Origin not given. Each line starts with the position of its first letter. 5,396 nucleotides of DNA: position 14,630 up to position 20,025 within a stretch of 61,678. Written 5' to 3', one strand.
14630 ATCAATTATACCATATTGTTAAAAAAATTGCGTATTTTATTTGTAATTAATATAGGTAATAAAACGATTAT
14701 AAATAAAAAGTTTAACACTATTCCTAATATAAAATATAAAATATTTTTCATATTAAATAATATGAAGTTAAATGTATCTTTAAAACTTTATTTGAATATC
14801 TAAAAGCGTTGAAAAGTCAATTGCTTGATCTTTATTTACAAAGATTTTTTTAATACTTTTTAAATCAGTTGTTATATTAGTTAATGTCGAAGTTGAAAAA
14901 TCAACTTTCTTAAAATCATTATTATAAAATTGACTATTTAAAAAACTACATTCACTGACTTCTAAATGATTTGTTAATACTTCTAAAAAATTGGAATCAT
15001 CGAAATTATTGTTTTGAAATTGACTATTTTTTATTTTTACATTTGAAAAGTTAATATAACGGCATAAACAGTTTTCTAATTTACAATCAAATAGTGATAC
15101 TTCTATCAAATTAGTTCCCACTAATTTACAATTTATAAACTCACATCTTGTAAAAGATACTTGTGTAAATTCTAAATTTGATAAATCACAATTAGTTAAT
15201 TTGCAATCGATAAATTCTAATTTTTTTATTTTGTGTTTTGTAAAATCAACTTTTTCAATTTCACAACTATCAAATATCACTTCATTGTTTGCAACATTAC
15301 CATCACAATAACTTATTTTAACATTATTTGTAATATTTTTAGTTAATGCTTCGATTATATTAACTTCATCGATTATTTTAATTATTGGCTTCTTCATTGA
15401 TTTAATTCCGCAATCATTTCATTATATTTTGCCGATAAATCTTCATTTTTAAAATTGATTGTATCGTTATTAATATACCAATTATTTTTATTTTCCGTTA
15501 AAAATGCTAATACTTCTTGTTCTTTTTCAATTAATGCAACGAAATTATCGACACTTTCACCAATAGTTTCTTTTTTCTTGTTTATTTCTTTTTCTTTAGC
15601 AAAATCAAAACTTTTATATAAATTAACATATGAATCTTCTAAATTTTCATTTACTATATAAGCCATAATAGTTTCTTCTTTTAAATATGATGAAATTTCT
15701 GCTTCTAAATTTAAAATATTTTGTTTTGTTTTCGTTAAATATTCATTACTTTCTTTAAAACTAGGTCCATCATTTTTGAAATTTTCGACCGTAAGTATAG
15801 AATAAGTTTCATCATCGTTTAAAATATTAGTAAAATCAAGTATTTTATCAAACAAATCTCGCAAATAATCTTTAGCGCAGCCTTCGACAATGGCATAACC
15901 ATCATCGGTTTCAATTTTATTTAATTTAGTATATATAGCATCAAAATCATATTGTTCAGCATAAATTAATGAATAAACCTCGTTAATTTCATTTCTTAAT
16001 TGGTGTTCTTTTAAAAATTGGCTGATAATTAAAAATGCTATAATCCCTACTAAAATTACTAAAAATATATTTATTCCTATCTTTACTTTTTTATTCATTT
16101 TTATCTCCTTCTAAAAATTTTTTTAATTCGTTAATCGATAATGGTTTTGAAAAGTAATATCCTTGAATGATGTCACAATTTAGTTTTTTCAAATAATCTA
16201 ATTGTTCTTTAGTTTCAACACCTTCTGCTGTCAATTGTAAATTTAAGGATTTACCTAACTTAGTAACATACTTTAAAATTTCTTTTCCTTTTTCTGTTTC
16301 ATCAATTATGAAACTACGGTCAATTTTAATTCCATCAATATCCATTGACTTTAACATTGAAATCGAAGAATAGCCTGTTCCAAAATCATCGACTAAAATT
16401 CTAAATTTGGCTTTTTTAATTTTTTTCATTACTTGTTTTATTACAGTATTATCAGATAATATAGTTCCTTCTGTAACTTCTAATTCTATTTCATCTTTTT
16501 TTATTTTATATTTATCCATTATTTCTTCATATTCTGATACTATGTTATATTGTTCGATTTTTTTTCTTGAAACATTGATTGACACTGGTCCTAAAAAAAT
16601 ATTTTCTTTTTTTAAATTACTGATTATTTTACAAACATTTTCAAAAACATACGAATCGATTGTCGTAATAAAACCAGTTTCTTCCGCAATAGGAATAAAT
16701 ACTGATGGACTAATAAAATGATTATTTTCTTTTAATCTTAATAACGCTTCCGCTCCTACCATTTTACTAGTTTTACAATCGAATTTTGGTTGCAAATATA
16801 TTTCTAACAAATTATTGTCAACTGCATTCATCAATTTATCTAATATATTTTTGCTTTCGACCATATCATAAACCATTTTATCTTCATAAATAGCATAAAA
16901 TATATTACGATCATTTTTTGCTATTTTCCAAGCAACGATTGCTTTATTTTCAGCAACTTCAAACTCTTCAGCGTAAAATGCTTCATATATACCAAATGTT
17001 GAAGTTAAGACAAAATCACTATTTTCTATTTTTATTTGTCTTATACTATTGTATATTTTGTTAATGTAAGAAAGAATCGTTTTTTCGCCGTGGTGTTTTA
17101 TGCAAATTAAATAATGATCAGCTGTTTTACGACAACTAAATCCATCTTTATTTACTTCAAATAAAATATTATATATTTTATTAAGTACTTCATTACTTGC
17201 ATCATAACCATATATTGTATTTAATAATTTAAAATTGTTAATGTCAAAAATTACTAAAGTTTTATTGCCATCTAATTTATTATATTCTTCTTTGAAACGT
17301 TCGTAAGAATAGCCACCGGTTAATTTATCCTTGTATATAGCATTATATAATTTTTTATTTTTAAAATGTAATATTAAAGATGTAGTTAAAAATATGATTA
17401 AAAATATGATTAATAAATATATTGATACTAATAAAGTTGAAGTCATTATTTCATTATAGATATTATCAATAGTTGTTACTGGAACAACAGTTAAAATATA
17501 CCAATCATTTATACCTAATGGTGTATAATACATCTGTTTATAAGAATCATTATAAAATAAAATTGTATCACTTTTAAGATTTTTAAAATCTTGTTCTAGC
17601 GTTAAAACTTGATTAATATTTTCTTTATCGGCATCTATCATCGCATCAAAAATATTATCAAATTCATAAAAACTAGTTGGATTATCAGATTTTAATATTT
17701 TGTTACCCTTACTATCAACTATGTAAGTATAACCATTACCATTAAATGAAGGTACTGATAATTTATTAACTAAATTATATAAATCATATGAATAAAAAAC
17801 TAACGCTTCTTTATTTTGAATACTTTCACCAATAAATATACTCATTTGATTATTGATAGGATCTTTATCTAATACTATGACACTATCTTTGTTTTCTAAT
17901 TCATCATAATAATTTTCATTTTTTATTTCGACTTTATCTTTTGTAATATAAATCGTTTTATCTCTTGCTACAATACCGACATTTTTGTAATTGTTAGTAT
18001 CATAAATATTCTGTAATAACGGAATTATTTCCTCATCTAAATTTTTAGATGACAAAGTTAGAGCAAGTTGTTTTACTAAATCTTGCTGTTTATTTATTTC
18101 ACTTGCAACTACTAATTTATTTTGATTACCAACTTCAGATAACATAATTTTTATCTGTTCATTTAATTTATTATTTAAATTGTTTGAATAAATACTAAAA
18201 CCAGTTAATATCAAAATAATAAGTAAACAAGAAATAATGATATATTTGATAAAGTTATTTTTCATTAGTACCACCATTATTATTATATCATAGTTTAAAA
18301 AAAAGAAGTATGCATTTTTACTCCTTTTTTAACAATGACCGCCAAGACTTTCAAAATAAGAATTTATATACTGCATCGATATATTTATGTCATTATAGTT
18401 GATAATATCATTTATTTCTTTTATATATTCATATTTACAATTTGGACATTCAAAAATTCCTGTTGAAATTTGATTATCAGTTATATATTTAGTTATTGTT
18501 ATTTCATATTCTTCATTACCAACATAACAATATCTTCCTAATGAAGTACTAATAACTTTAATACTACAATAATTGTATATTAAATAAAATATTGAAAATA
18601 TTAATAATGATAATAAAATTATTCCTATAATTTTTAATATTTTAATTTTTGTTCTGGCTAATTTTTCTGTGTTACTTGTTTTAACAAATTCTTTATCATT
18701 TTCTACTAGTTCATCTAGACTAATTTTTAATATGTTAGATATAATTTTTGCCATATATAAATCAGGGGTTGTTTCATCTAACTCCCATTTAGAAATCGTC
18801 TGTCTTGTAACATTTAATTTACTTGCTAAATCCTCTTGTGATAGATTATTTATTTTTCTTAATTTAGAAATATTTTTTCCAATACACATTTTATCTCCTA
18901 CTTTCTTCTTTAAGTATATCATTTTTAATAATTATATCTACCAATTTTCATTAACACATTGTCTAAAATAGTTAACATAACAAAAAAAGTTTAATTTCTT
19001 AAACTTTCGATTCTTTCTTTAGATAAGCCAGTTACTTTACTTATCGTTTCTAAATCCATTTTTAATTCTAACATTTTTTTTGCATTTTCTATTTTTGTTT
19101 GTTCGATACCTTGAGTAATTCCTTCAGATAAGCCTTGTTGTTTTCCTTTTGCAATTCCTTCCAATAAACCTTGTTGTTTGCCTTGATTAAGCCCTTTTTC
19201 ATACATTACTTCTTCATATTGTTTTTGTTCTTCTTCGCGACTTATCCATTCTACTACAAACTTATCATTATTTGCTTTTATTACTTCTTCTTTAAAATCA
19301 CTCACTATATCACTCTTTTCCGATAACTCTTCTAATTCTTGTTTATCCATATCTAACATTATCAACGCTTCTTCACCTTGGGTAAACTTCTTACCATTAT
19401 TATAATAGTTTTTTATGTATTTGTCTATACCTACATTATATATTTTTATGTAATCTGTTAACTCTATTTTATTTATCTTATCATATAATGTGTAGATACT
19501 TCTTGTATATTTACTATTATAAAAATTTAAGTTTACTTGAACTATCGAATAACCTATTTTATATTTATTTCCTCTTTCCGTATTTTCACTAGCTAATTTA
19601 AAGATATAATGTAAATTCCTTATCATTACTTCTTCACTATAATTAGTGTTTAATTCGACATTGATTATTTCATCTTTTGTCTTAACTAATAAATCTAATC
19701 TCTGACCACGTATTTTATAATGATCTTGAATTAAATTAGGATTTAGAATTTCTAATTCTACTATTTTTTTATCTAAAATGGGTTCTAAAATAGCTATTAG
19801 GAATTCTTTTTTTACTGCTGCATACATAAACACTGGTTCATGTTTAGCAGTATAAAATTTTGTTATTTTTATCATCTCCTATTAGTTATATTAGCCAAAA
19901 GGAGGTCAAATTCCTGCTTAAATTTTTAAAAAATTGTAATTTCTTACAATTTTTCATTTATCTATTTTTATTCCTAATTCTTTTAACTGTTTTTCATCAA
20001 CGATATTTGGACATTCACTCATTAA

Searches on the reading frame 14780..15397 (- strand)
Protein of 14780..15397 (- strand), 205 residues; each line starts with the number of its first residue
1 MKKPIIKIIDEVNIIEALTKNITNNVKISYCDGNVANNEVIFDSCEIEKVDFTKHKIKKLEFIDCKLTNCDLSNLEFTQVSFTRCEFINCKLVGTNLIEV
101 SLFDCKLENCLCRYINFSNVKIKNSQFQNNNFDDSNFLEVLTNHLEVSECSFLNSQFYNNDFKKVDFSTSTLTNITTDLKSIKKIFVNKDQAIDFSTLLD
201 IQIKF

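Call 67: search_protein_families(library=pfam, proteins=[window:14780-15397:-], max_evalue=0.00001)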
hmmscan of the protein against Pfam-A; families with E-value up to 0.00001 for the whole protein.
window:14780-15397:- (205 aa): 4 families
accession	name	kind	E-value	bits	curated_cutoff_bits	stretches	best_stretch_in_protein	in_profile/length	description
PF13599.13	Pentapeptide_4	-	3.6e-24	85.1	38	2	61-137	2-78/78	Pentapeptide repeat region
PF00805.28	Pentapeptide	-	4.6e-14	52.1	20.2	1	62-97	3-38/40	Pentapeptide repeats (8 copies)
PF23894.2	LD_SV2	-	5.4e-12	46.3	29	1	34-110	14-90/92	SV2A/B/C luminal domain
PF13576.12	Pentapeptide_3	-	6.3e-08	33.2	27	0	62-105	1-47/48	Pentapeptide repeats (9 copies)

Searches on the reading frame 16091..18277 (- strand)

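Call 67: search_protein_families(library=pfam, proteins=[window:16091-18277:-], max_evalue=0.00001)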
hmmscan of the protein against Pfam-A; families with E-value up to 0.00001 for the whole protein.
window:16091-18277:- (728 aa): 2 families
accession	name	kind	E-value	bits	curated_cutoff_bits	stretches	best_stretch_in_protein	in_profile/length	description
PF00563.25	EAL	-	6.8e-63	212.6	31.3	1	481-712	3-236/236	EAL domain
PF00990.26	GGDEF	-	1.7e-06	28.4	23.8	1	327-434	18-133/161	Diguanylate cyclase, GGDEF domain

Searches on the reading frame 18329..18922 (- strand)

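Call 67: search_protein_families(library=pfam, proteins=[window:18329-18922:-], max_evalue=0.00001)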
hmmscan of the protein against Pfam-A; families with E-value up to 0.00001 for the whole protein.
window:18329-18922:- (197 aa): 2 families
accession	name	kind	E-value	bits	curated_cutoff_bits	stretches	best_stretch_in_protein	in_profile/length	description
PF01381.28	HTH_3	-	5.6e-16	58.8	23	1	18-72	1-55/55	Helix-turn-helix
PF12844.13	HTH_19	-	3.8e-11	43.2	30.2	1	15-73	1-59/64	Helix-turn-helix domain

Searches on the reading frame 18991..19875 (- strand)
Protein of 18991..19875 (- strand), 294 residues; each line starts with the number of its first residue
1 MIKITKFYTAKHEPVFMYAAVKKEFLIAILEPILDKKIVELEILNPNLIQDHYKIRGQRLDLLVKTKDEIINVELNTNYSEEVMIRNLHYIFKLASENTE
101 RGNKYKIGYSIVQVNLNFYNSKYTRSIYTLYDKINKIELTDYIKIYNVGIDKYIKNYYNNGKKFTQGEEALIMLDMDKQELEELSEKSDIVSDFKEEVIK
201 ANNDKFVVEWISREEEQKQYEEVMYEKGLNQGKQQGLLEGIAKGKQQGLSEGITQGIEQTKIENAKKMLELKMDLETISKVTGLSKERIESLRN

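Call 67: search_protein_families(library=pfam, proteins=[window:18991-19875:-], max_evalue=0.00001)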
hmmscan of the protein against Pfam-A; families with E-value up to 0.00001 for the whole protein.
window:18991-19875:- (294 aa): 1 family
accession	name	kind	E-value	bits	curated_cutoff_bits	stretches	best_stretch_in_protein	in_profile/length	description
PF12784.13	PDDEXK_2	-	2.2e-11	44.4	27.4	1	22-205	16-198/229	PD-(D/E)XK nuclease family transposase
